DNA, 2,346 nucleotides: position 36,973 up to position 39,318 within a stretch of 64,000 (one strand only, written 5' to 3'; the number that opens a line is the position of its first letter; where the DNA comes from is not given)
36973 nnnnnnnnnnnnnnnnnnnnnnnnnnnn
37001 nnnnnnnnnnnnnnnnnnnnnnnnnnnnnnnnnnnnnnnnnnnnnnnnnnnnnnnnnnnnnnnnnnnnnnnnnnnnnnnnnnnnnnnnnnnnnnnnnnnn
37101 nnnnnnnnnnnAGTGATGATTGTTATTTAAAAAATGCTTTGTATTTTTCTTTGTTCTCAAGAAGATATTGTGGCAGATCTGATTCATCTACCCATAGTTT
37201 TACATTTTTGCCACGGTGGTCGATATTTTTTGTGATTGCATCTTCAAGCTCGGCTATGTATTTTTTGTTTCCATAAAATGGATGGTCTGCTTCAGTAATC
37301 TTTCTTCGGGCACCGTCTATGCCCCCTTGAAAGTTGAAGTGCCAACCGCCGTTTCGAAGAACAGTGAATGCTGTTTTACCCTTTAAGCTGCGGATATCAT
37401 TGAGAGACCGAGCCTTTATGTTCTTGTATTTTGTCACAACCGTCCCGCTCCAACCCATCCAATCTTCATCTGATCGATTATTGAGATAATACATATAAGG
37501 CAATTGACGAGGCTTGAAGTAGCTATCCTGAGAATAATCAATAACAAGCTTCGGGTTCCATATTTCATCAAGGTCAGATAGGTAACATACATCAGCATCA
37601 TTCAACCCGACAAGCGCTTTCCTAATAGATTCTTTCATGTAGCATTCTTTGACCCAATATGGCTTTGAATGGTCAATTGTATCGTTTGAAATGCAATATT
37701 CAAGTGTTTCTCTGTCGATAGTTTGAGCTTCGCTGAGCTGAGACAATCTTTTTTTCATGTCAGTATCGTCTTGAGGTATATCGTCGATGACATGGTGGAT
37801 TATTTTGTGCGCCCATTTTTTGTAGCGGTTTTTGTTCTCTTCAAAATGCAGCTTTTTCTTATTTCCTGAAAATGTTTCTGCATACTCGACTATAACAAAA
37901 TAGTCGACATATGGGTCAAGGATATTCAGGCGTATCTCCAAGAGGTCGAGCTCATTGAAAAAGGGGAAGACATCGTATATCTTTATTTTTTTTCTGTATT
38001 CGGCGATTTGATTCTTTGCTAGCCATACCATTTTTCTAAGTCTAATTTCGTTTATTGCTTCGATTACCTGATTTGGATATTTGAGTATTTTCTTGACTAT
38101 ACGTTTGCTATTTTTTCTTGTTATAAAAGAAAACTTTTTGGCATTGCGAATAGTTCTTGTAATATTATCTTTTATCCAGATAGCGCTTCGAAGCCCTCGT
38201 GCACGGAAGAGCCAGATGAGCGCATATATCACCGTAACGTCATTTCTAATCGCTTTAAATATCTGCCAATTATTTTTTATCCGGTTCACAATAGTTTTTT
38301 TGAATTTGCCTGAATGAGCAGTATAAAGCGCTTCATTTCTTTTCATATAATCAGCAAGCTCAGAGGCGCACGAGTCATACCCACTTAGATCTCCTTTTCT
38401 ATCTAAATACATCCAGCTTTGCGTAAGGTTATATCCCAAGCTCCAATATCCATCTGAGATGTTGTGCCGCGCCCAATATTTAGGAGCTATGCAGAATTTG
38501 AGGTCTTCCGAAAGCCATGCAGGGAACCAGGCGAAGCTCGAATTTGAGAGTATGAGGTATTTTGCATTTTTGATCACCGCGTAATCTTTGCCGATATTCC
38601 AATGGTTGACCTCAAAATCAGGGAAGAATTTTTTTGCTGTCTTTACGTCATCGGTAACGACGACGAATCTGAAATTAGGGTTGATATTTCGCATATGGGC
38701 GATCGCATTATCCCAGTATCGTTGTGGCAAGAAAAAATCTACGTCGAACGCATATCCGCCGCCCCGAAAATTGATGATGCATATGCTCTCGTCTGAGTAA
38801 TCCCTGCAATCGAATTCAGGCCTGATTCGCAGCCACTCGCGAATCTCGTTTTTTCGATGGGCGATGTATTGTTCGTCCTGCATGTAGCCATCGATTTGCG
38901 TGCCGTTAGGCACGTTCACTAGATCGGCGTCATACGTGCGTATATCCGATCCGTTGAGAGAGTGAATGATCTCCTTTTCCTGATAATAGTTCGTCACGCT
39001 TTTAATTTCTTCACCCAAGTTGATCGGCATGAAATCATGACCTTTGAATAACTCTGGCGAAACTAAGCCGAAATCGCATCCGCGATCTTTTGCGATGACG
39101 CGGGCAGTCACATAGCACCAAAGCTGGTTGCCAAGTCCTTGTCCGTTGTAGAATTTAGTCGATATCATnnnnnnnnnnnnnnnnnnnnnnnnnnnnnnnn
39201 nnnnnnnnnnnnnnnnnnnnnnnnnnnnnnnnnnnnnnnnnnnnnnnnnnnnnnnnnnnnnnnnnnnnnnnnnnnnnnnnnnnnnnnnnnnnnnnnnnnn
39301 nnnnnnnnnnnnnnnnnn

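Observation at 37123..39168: Single polypeptide fusing GT11 (fucosyltransferase-like) and GT17 (bisecting-GlcNAc-transferase-like) domains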

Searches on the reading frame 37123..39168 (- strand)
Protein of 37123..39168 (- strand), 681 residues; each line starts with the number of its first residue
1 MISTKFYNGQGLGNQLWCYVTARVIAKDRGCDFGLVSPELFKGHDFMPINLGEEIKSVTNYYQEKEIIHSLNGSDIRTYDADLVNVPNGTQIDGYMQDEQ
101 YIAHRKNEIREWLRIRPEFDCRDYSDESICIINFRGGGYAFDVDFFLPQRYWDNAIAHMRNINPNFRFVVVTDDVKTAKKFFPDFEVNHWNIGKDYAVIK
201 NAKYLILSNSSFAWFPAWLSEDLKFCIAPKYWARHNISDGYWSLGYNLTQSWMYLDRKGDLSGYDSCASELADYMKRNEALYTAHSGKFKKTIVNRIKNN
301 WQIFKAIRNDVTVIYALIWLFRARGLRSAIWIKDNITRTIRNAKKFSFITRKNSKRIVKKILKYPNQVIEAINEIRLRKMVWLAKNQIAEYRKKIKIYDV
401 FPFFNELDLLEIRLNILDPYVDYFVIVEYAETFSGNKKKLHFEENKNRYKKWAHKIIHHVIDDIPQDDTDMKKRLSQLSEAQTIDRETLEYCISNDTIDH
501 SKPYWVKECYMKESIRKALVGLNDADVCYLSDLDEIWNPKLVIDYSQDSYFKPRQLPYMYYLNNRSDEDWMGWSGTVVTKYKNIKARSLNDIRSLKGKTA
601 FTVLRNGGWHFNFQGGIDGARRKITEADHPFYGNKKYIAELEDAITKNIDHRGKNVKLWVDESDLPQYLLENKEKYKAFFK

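Call 3: search_protein_families(library=pfam, proteins=[window:37123-39168:-], max_evalue=1)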
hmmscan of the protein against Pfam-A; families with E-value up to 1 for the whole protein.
window:37123-39168:- (681 aa): 3 families
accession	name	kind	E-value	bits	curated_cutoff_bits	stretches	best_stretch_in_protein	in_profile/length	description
PF04724.18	Glyco_transf_17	-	4.5e-19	69.2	26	1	390-468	68-146/348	Glycosyltransferase family 17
PF01531.22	Glyco_transf_11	-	9.5e-05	22.2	23.9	1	149-236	190-282/298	Glycosyl transferase family 11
PF08694.16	UFC1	-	0.018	15.2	25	1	98-156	34-90/155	Ubiquitin-fold modifier-conjugating enzyme 1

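Call 8: find_homologous_proteins(query=window:37123-39168:-, max_evalue=0.001)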
Query window:37123-39168:- (681 aa): 460 proteins with E <= 0.001 among 4413 candidates; the best 120 are listed.
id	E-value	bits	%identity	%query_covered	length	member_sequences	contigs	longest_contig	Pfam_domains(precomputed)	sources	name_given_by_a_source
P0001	0.0e+0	1601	100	100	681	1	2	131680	PF04724.19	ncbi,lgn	ncbi:MAG: hypothetical protein V4524_02700 [Patescibacteria group bacterium]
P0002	0.0e+0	1062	65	100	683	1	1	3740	PF04724.19,PF01531.23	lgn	-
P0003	4.2e-285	965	61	100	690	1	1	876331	PF04724.19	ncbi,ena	-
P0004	1.4e-284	964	59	100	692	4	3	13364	PF04724.19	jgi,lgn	-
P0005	1.7e-278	944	63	93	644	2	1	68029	PF04724.19,PF01531.23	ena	-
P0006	6.0e-276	935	60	98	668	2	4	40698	PF04724.19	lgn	-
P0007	2.6e-270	917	58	100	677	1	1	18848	PF04724.19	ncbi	-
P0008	2.1e-266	904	58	100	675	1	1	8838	PF04724.19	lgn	-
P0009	1.2e-258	878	57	100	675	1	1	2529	PF04724.19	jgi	jgi:hypothetical protein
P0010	2.0e-258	877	58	100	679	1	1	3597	PF04724.19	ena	-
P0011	1.0e-244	832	55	100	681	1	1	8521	PF04724.19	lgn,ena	-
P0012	2.8e-244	830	54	100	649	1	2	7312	PF04724.19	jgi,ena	jgi:hypothetical protein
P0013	2.9e-244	830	55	100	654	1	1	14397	PF04724.19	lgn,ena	-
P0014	1.5e-237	808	53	100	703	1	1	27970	PF04724.19,PF01531.23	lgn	-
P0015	1.6e-237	808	54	100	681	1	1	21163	PF04724.19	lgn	-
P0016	1.2e-236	805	53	100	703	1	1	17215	PF04724.19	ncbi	-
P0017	2.8e-236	804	54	100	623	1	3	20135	PF04724.19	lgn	-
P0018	4.7e-236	803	53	100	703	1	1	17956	PF04724.19,PF01531.23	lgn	-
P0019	4.1e-234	797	52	100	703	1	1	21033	PF04724.19,PF01531.23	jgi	-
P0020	2.7e-233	794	52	100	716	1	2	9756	PF04724.19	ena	-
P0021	6.2e-232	790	53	100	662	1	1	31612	PF04724.19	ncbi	-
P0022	2.3e-231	788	52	100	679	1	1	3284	PF04724.19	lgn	-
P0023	7.4e-231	786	54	100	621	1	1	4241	PF04724.19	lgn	-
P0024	1.4e-229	782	53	100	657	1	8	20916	PF04724.19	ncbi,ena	-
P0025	2.5e-227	774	52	100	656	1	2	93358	PF04724.19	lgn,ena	-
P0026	3.9e-227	774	51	100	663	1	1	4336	PF04724.19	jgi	jgi:hypothetical protein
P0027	1.4e-226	772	60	44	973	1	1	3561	PF04724.19,PF05050.20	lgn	-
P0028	1.3e-225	769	50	100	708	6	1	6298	PF04724.19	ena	-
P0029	8.4e-225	766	51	99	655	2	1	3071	PF04724.19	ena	-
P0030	2.0e-224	765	51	100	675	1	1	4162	PF04724.19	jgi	-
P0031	2.5e-223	761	53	100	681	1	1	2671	PF04724.19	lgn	-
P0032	4.6e-223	760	51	100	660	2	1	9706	PF04724.19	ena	-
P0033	9.8e-223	759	50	100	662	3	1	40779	PF04724.19,PF01531.23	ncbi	-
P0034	1.0e-222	759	59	42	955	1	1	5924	PF04724.19,PF05050.20,PF01531.23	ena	-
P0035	8.6e-222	756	51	100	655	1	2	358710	PF04724.19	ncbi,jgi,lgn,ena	jgi:hypothetical protein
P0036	1.8e-221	755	50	100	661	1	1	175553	PF04724.19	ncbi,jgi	ncbi:MAG: hypothetical protein RLZZ67_166 [Candidatus Parcubacteria bacterium]|jgi:hypothetical prot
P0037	3.4e-221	754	54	48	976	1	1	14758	PF04724.19,PF05050.20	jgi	-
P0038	1.5e-220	752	49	100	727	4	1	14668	PF04724.19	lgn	-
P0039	1.8e-218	745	50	100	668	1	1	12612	PF04724.19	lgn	-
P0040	6.2e-216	737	59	41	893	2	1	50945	PF04724.19,PF11913.14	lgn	-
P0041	7.9e-216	736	48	100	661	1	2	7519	PF04724.19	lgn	-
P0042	2.0e-215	735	52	97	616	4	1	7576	PF04724.19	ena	-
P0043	2.1e-215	735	50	100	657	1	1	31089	PF04724.19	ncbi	-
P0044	2.1e-215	735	55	46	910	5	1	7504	PF04724.19,PF11913.14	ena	-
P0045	4.7e-215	734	53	46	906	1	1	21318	PF04724.19,PF11913.14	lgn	-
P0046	1.6e-214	732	48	100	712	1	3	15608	PF04724.19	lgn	-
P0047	3.7e-214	731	50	100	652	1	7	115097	PF04724.19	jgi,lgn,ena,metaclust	metaclust:\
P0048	4.1e-214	731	63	41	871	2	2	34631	PF04724.19,PF11913.14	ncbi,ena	-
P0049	2.8e-213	728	60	41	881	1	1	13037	PF04724.19,PF11913.14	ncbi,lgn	-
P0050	4.8e-213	727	48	100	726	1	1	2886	PF04724.19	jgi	jgi:hypothetical protein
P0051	1.1e-212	726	49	100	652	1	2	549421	PF04724.19,PF01531.23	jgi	jgi:hypothetical protein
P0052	1.3e-212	726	57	44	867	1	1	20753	PF04724.19,PF01531.23,PF11913.14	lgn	-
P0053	8.5e-212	723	51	100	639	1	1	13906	PF04724.19,PF01531.23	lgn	-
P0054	1.6e-211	722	55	42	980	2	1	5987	PF04724.19,PF05050.20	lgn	-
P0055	1.7e-211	722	54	46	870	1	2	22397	PF04724.19,PF11913.14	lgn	-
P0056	3.2e-211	721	50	100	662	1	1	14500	PF04724.19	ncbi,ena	-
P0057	3.6e-211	721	51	100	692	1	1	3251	PF04724.19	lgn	-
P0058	6.9e-210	717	49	100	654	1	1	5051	PF04724.19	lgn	-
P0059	8.9e-210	716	50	100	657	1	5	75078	PF04724.19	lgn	-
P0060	1.1e-208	713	53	46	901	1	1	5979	PF04724.19,PF11913.14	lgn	-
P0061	1.3e-208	713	55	41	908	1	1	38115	PF04724.19,PF11913.14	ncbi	-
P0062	1.5e-208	712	58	42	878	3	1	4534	PF04724.19,PF11913.14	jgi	jgi:hypothetical protein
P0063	4.1e-208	711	52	46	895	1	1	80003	PF04724.19,PF11913.14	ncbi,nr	ncbi:DUF3431 domain-containing protein [Candidatus Parcubacteria bacterium]|nr:DUF3431 domain-contai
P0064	7.7e-208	710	57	42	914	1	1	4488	PF04724.19,PF11913.14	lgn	-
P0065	2.4e-207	708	53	46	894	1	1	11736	PF04724.19,PF11913.14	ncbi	-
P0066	5.8e-207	707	54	46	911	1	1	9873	PF04724.19,PF11913.14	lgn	-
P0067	5.9e-207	707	48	100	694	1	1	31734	PF04724.19,PF01531.23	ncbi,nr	ncbi:MAG: alpha-1,2-fucosyltransferase [Candidatus Vogelbacteria bacterium]|nr:alpha-1,2-fucosyltran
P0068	8.4e-207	707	48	100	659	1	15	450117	PF04724.19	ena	-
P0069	2.8e-206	705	48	100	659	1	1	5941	PF04724.19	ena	-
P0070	4.7e-206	704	52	46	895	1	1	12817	PF04724.19,PF11913.14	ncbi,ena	-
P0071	4.7e-206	704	48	100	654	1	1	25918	PF04724.19,PF01531.23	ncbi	ncbi:MAG: alpha-1,2-fucosyltransferase [Minisyncoccota bacterium]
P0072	1.1e-205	703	59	41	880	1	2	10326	PF04724.19,PF11913.14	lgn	-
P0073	2.9e-205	702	50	100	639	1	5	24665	PF04724.19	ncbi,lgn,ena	-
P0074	3.2e-205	701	55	41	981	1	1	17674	PF04724.19,PF05050.20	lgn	-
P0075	8.3e-205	700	54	46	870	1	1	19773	PF04724.19,PF01531.23,PF11913.14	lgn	-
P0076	1.4e-204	699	50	100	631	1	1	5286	PF04724.19,PF01531.23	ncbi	-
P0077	1.6e-203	696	50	100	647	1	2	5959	PF04724.19,PF01531.23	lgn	-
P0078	1.9e-203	696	53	46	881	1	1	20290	PF04724.19,PF11913.14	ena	-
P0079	1.9e-203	696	57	46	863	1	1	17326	PF04724.19,PF11913.14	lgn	-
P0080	2.2e-203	695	57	42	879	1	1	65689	PF04724.19,PF01531.23,PF11913.14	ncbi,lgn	ncbi:MAG: DUF3431 domain-containing protein [Patescibacteria group bacterium]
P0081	2.3e-203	695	54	46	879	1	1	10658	PF04724.19,PF11913.14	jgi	jgi:hypothetical protein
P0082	3.6e-202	691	53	44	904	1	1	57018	PF04724.19,PF01531.23,PF11913.14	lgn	-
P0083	4.6e-202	691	50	100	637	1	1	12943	PF04724.19,PF01531.23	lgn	-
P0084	1.7e-201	689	48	100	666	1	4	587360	PF04724.19,PF01531.23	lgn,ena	-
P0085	2.7e-201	688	58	46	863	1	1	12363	PF04724.19,PF01531.23,PF11913.14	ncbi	-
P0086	2.9e-201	688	48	100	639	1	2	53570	PF04724.19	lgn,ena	-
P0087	4.1e-200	685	55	42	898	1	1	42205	PF04724.19,PF01531.23,PF11913.14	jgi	jgi:hypothetical protein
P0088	6.0e-200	684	47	100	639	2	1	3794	PF04724.19,PF01531.23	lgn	-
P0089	3.0e-199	682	50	46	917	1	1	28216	PF04724.19,PF11913.14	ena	-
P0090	1.0e-197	677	52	46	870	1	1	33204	PF04724.19,PF01531.23,PF11913.14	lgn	-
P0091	1.3e-197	676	54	44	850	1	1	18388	PF04724.19,PF01531.23,PF11913.14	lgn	-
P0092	2.0e-197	676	51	87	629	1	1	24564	PF04724.19,PF01531.23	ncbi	ncbi:MAG: alpha-1,2-fucosyltransferase, partial [bacterium]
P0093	3.0e-197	675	48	100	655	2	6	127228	PF04724.19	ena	-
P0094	7.2e-196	670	51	44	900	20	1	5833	PF04724.19,PF11913.14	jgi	-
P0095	8.9e-196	670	56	46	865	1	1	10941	PF04724.19,PF01531.23,PF11913.14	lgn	-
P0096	1.1e-195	670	47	95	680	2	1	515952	PF04724.19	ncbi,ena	-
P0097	1.1e-194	667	54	40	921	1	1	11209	PF04724.19,PF01531.23,PF11913.14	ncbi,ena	-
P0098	8.9e-194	664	52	86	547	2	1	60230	PF04724.19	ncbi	-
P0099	6.3e-192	657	47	100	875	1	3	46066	PF13847.13,PF13489.13,PF04724.19,PF13649.13,PF08241.19,PF08242.19,PF05401.17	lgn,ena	-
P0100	1.2e-191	656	47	100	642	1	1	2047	PF04724.19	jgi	-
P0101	6.7e-191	654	51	46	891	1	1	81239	PF04724.19,PF11913.14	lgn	-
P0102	3.9e-190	652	65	32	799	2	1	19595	PF04724.19,PF11913.14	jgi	-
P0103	2.0e-189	649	46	100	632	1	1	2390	PF04724.19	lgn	-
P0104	5.5e-189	648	47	100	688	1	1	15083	PF04724.19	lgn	-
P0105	1.2e-188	647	50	50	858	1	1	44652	PF04724.19,PF01531.23,PF11913.14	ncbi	-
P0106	5.1e-185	635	45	100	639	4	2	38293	PF04724.19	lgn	-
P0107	2.3e-184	632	47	100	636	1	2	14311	PF04724.19,PF01531.23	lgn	-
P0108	5.5e-180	618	44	100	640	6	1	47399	PF04724.19,PF01531.23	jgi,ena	jgi:hypothetical protein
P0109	6.2e-180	618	44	100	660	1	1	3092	PF04724.19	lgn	-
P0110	1.9e-179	616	53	41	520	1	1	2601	PF04724.19,PF01531.23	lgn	-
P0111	9.5e-177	607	46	100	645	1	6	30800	PF04724.19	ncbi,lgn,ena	-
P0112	3.6e-174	599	44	100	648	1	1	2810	PF04724.19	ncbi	-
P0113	2.7e-172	593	43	100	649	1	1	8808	PF04724.19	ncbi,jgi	jgi:hypothetical protein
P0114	2.2e-169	583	44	100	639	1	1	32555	PF04724.19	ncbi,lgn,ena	-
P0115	5.6e-168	578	44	100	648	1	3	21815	PF04724.19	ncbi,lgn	-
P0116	6.1e-168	578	45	100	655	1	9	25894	PF04724.19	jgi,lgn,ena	-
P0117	1.6e-167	577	42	100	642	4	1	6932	PF04724.19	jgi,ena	-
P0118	1.7e-167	577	43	100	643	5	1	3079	PF04724.19,PF01531.23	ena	-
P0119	3.4e-167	576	43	100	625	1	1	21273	PF04724.19,PF01531.23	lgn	-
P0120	5.5e-166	572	42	100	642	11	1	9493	PF04724.19,PF01531.23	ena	-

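Call 9: search_solved_structures(query=window:37123-39168:-, max_evalue=1, show_alignments=2)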
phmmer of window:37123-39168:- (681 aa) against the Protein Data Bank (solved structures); distinct sequences matched with E-value up to 1: 1.
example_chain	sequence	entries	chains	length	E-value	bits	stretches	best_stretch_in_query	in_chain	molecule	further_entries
9e5c_0x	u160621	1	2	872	0.29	12.3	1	305-375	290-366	Coiled-coil domain-containing protein 40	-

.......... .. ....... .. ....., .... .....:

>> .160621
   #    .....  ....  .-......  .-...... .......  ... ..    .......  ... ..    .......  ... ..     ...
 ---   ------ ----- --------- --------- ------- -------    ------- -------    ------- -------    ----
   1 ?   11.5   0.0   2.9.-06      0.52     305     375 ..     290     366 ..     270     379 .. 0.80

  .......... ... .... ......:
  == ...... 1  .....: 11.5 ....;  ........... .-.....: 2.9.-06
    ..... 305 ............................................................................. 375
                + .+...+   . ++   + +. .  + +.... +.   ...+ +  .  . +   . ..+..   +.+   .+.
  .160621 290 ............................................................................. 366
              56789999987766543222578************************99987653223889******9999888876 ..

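Call 16: search_protein_families(library=ncbifam, proteins=[window:37123-39168:-], max_evalue=0.1)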
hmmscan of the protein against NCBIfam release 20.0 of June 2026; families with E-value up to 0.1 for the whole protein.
window:37123-39168:- (681 aa): 0 families

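Call 25: predict_structure(alignment_id=A1)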
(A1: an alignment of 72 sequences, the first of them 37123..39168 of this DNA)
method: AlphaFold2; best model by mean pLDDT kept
length: 681 residues; sequences in the alignment: 72
mean_pLDDT: 92.6   pTM: 0.58
mean pLDDT of the five models: 92.6, 92.0, 90.4, 90.3, 89.8
residues with pLDDT >= 90: 532; 70-90: 140; 50-70: 9; < 50: 0
segments of 3 or more residues with pLDDT < 50: none
pLDDT, mean of each block of 10 residues (from residue 1): 96 97 98 96 96 92 93 91 96 96 98 97 98 88 87 98 98 95 97 98 96 97 97 82 86 95 95 93 79 90 90 90 80 78 73 80 86 92 95 98 95 98 98 93 98 98 96 96 95 94 95 96 98 96 96 95 91 78 95 87 94 94 89 82 94 91 97 96 81
secondary structure, 60 per line:
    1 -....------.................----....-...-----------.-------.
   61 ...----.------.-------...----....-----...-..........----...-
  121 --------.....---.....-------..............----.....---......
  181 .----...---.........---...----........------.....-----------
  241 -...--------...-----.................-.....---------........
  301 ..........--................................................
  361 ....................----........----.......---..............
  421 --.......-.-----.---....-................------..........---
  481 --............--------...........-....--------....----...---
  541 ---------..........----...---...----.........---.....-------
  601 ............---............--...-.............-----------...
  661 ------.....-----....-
elements in order: E2-5 H12-28 E33-36 E60-63 E90-93 H103-112 E129-133 H137-141 H149-162 E167-171 H175-181 E186-188 H192-200 E204-206 H211-218 E225-229 E253-255 E261-263 H264-277 H279-283 H293-310 H313-380 H385-392 E397-403 H407-420 E423-429 H441-444 H446-455 E456-461 H468-477 H483-494 H503-513 H515-518 E527-530 E535-537 E550-559 E564-566 E577-580 H581-585 H589-593 E601-612 H616-627 H634-646 E658-660 H667-671 H677-680

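Call 29: search_protein_families(library=pfam, alignment_id=A1, max_evalue=0.01)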
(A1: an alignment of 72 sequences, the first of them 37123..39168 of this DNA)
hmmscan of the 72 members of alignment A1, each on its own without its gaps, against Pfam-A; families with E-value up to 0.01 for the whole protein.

A. member 1, window:37123-39168:- (681 aa): 2 families
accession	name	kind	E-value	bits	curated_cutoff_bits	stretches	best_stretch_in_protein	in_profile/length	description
PF04724.18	Glyco_transf_17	-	4.5e-19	69.2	26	1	390-468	68-146/348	Glycosyltransferase family 17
PF01531.22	Glyco_transf_11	-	9.5e-05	22.2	23.9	1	149-236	190-282/298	Glycosyl transferase family 11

B. families by the number of members that match (of 72 scanned): 3 families
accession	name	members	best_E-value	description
PF04724.18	Glyco_transf_17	72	4e-26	Glycosyltransferase family 17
PF01531.22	Glyco_transf_11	47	5.9e-10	Glycosyl transferase family 11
PF13145.12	Rotamase_2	1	0.0025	PPIC-type PPIASE domain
